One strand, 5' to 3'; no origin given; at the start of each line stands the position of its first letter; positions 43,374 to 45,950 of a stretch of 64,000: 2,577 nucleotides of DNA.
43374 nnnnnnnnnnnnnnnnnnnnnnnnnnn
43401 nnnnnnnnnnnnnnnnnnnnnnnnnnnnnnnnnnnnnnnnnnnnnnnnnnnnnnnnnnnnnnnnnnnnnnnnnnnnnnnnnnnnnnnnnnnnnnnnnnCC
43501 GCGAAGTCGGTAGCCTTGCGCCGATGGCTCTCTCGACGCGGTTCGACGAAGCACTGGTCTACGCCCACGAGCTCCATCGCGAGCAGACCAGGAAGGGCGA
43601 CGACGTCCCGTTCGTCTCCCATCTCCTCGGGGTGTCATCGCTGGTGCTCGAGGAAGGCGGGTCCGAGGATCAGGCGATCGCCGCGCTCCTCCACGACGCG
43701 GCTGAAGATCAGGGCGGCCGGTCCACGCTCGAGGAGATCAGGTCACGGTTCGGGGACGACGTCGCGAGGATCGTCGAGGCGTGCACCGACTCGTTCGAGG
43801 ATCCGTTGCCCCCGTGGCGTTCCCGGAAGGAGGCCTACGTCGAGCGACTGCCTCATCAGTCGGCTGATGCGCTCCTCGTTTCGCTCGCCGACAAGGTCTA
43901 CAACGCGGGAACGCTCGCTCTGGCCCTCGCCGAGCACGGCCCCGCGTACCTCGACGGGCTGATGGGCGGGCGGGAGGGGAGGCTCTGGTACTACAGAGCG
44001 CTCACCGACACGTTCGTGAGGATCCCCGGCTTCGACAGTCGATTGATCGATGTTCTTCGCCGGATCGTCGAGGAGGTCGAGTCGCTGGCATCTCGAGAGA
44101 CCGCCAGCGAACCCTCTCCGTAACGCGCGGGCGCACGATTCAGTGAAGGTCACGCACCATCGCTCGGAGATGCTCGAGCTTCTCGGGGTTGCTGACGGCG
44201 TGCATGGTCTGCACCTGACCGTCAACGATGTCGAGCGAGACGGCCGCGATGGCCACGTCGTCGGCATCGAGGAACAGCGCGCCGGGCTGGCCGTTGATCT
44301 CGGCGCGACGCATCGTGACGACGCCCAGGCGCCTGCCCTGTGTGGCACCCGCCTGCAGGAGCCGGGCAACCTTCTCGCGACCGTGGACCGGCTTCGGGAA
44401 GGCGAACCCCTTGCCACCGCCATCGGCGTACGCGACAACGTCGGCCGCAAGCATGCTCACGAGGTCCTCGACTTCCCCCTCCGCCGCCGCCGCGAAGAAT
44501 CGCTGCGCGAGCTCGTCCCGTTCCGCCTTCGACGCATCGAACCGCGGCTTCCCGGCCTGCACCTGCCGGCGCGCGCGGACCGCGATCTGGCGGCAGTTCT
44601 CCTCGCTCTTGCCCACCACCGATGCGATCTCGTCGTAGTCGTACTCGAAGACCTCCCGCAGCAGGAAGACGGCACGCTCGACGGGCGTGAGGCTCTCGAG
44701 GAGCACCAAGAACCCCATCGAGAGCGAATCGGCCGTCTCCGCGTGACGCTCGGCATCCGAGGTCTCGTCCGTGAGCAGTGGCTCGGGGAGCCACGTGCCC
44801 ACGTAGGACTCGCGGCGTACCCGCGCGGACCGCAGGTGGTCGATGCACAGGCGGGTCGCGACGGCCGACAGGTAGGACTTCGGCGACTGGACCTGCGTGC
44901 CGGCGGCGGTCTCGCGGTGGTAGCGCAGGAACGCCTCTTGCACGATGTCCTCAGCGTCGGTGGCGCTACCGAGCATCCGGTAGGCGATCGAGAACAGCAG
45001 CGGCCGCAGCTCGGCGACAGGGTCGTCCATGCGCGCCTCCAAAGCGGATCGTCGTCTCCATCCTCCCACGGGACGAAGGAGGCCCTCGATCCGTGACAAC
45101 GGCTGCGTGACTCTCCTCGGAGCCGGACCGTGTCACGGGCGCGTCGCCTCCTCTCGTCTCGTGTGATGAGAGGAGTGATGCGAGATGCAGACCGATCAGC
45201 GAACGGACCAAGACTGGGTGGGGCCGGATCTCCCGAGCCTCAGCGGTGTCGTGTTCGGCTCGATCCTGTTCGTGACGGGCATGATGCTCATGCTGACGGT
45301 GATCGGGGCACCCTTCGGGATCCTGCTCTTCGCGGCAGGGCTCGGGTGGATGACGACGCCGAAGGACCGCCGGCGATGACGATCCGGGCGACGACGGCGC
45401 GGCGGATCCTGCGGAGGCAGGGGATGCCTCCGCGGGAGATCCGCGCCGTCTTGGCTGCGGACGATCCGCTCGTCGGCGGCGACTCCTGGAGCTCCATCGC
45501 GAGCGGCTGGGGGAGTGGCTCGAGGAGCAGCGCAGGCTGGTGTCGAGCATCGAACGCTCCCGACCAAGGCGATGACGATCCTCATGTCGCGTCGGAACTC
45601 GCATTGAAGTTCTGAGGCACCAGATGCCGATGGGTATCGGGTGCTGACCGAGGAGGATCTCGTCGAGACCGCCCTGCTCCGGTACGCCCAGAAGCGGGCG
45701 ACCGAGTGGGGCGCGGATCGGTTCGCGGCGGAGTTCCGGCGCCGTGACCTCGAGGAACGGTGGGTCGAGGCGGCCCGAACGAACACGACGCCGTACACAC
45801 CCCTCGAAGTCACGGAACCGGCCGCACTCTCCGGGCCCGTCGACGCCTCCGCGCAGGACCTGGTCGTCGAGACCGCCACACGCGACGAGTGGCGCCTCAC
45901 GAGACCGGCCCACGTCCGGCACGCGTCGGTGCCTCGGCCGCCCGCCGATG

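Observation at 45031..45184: ECF41 sigma factor with two back-to-back ECF41-type promoters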

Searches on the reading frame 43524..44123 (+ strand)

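Call 4: search_protein_families(library=pfam, proteins=[window:43524-44123:+], max_evalue=0.1)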
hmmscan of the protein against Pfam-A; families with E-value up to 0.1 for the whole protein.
window:43524-44123:+ (199 aa): 2 families
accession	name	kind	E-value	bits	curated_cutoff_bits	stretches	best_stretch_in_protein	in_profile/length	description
PF13328.12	HD_4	-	1e-21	77.8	27.2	1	10-133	1-129/156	HD domain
PF01966.28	HD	-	2.5e-05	25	22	1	32-126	3-114/116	HD domain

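Call 5: search_protein_families(library=ncbifam, proteins=[window:43524-44123:+], max_evalue=0.1)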
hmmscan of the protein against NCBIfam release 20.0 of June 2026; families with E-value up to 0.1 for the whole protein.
window:43524-44123:+ (199 aa): 2 families
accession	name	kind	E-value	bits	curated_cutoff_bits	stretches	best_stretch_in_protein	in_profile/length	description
TIGR00691.1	spoT_relA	subfamily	8.9e-14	50.7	499.2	1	10-132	1-123/687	RelA/SpoT family protein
NF008303.0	PRK11092.1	equivalog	2.6e-08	32.5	947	1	7-131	23-147/702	bifunctional GTP diphosphokinase/guanosine-3',5'-bis pyrophosphate 3'-pyrophosphohydrolase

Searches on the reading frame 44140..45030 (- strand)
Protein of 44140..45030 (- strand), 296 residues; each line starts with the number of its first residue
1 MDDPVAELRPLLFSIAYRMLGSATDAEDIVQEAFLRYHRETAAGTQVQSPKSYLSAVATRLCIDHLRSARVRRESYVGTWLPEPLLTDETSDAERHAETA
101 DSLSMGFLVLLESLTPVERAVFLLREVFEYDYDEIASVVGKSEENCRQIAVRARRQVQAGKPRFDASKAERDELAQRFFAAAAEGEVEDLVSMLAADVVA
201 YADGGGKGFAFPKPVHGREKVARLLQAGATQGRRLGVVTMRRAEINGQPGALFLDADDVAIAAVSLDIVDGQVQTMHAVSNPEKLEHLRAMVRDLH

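Call 4: search_protein_families(library=pfam, proteins=[window:44140-45030:-], max_evalue=0.1)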
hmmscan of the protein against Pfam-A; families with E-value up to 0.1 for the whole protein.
window:44140-45030:- (296 aa): 5 families
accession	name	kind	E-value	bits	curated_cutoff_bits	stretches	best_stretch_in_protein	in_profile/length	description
PF04542.20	Sigma70_r2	-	1.6e-16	60.3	24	1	6-70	3-69/71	Sigma-70 region 2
PF08281.18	Sigma70_r4_2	-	1.6e-12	47.3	25.7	1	108-156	5-53/54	Sigma-70, region 4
PF04545.22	Sigma70_r4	-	3.3e-07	30.1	24.1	1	110-158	1-49/50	Sigma-70, region 4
PF12680.13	SnoaL_2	-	0.0002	22.4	27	1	175-230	1-48/102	SnoaL-like domain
PF22233.2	PhyR_sigma-like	-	0.0066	16.7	27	1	111-157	1-47/50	Response regulator PhyR, sigma-like domain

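Call 5: search_protein_families(library=ncbifam, proteins=[window:44140-45030:-], max_evalue=0.1)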
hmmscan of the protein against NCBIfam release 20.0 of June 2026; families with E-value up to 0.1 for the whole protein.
window:44140-45030:- (296 aa): 82 families (the best 25 are shown)
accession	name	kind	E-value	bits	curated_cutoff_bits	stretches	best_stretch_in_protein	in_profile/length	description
TIGR02957.1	SigX4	subfamily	1.7e-107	358.8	323.25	1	7-288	5-280/281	RNA polymerase sigma-70 factor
NF007214.0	PRK09636.1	subfamily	5e-98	327.9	271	1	7-289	12-290/293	RNA polymerase sigma factor SigJ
NF007213.0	PRK09635.1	equivalog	1.6e-45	155.5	317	1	8-291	14-286/290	RNA polymerase sigma factor SigI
NF006089.0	PRK08241.1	subfamily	2.1e-37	129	240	2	82-280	125-326/343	RNA polymerase subunit sigma-70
TIGR02960.1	SigX5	hypoth_equivalog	2.1e-27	96.2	264.75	1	8-272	14-300/322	RNA polymerase sigma-70 factor, TIGR02960 family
NF058625.1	sigma_PG0214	equivalog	1.4e-24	86.7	130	1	5-158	10-158/170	GFO_1088 family ECF-type sigma factor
TIGR02937.1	sigma70-ECF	superfamily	7.2e-22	77.8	42.9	1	6-158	8-162/165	sigma-70 family RNA polymerase sigma factor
TIGR02985.1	Sig70_bacteroi1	subfamily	2e-14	54.1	126.4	1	9-155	11-156/162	RNA polymerase sigma-70 factor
TIGR02983.1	SigE-fam_strep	subfamily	3.1e-14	53.2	141.55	1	7-158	14-155/162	SigE family RNA polymerase sigma factor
NF009176.0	PRK12524.1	equivalog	7.1e-14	52.1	264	1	7-159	34-182/196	RNA polymerase sigma factor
NF009166.1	PRK12513.1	equivalog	3.8e-13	49.6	206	1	9-146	32-171/193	RNA polymerase sigma factor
TIGR02950.1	SigM_subfam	subfamily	4e-13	49.5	147.95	1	12-159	13-156/159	RNA polymerase sigma factor, SigM family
NF040705.1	sigma_mbnA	exception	5.8e-13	49.1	350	1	12-153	13-150/272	methanobactin precursor domain-containing sigma factor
NF007227.0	PRK09645.1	subfamily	6.1e-12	45.8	202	1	11-121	25-130/177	sigma-70 family RNA polymerase sigma factor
NF007229.0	PRK09647.1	equivalog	1.2e-11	44.4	265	1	12-160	57-201/220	RNA polymerase sigma factor SigE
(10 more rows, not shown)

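Call 9: find_related_loci(query=window:44140-45030:-, collection=genome_contigs, flank=4000)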
Query window:44140-45030:- (296 aa) in genome_contigs; peptide patterns used: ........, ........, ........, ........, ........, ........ (x = any residue, [..] = any of these).
600 stretches matched a pattern (row limit reached: there are more); 388 encode a relative of the query (tblastn E <= 1e-3); the best 80 are kept; 80 distinct loci.
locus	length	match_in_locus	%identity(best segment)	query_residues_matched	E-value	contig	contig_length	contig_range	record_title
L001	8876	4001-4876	94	1-292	2e-176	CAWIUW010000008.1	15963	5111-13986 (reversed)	MAG: uncultured Actinomycetota bacterium isolate MFD02840.bin.1.241 genome assembly, contig: contig_24073, whole genome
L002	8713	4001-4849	71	7-288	3e-134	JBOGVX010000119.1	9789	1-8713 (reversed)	MAG: Actinomycetota bacterium isolate SC-S_metawrap_bin.38 k127_2166464, whole genome shotgun sequence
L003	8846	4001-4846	73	7-288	8e-131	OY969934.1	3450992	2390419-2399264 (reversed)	MAG: uncultured Actinomycetes bacterium isolate MFD04944.bin.1.31 genome assembly, chromosome: 1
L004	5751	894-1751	69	3-288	1e-128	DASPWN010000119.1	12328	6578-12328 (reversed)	MAG TPA_asm: Actinomycetota bacterium isolate SMAG_U11542 k141_662505, whole genome shotgun sequence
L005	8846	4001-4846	71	7-288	3e-128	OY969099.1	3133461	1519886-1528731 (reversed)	MAG: uncultured Actinomycetes bacterium isolate MFD01721.bin.1.13 genome assembly, chromosome: 1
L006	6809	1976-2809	68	7-288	5e-127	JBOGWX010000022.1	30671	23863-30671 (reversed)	MAG: Actinomycetota bacterium isolate M3-S_metabat2.bin.336 k127_2318188, whole genome shotgun sequence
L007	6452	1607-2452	68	7-288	9e-127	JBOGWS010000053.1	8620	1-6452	MAG: Actinomycetota bacterium isolate SC-S_metawrap_bin.57 k127_5268228, whole genome shotgun sequence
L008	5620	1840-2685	68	7-288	7e-126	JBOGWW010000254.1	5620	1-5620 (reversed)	MAG: Actinomycetota bacterium isolate M3-S_metawrap_bin.182 k127_3363301, whole genome shotgun sequence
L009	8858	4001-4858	64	1-288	1e-120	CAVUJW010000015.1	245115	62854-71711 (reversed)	MAG: uncultured Chloroflexia bacterium isolate MFD01721.bin.2.170 genome assembly, contig: contig_60606, whole genome sh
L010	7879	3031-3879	64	7-288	6e-112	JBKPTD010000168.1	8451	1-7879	MAG: Actinomycetota bacterium isolate GS_EKS_MAG_00005 GS_EKS_000000955699, whole genome shotgun sequence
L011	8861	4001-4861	61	2-288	3e-109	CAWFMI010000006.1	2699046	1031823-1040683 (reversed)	MAG: uncultured Actinomycetota bacterium isolate MFD04212.bin.1.214 genome assembly, contig: contig_2764, whole genome s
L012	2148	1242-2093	63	1-288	2e-114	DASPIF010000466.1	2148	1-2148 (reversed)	MAG TPA_asm: Actinomycetota bacterium isolate SMAG_U11976 k141_340374, whole genome shotgun sequence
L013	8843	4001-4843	59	7-288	2e-108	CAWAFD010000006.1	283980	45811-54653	MAG: uncultured Actinomycetota bacterium isolate MFD09603.bin.3.79 genome assembly, contig: contig_21217, whole genome s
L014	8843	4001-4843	61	7-290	8e-108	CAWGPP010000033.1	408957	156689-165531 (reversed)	MAG: uncultured Actinomycetes bacterium isolate MFD05502.bin.3.12 genome assembly, contig: contig_9338, whole genome sho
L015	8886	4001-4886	94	1-295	1e-147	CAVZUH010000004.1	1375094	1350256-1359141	MAG: uncultured Actinomycetota bacterium isolate MFD06742.bin.2.313 genome assembly, contig: contig_9289, whole genome s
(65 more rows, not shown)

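Call 22: search_solved_structures(query=window:44140-45030:-, show_alignments=1)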
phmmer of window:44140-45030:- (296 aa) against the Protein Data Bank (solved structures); distinct sequences matched with E-value up to 0.001: 7.
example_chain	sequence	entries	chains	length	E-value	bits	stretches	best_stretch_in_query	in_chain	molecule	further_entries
5xe7_A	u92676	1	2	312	3.3e-43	151.4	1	7-285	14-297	ECF RNA polymerase sigma factor SigJ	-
7qh5_A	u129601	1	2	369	5.9e-10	42.4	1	16-197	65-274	RNA polymerase sigma factor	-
9m9d_F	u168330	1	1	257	3.9e-08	36.4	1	7-155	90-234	ECF RNA polymerase sigma factor SigE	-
9m9e_F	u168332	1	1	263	4e-08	36.4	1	7-155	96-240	ECF RNA polymerase sigma factor SigE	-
9m98_F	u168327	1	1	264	4.1e-08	36.4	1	7-155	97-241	ECF RNA polymerase sigma factor SigE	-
6dv9_F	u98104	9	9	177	2.1e-06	30.7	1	10-104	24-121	ECF RNA polymerase sigma factor SigL | RNA polymerase sigma factor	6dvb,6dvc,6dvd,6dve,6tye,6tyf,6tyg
5wuq_A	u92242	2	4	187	2.2e-05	27.4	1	9-70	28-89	ECF RNA polymerase sigma factor SigW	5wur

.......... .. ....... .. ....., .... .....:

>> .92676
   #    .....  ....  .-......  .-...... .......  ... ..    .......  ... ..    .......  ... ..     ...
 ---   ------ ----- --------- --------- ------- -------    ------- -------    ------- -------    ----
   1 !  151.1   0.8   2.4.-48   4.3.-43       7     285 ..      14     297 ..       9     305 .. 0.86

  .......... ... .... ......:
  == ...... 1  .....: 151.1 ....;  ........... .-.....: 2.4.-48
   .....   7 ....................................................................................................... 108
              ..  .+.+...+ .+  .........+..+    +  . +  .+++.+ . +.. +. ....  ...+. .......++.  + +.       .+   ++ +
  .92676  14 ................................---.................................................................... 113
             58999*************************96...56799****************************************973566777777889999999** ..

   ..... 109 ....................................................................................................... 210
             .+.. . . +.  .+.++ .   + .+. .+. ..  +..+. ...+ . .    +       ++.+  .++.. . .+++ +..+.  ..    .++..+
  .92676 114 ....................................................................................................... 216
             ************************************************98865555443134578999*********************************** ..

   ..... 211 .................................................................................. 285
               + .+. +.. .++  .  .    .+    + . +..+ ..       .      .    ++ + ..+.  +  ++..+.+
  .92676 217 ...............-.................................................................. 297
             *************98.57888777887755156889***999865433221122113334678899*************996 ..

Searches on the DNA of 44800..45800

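Call 52: search_rna_families(source=window, start=44800, end=45800, threshold=evalue, max_evalue=1)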
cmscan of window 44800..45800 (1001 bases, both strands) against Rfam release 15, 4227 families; matches with E-value up to 1: 1.
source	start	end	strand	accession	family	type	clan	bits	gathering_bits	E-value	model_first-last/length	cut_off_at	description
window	45525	45589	-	RF01136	sR28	Gene; snRNA; snoRNA; CD-box;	-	14.3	39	0.5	1-55/55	no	Small nucleolar RNA sR28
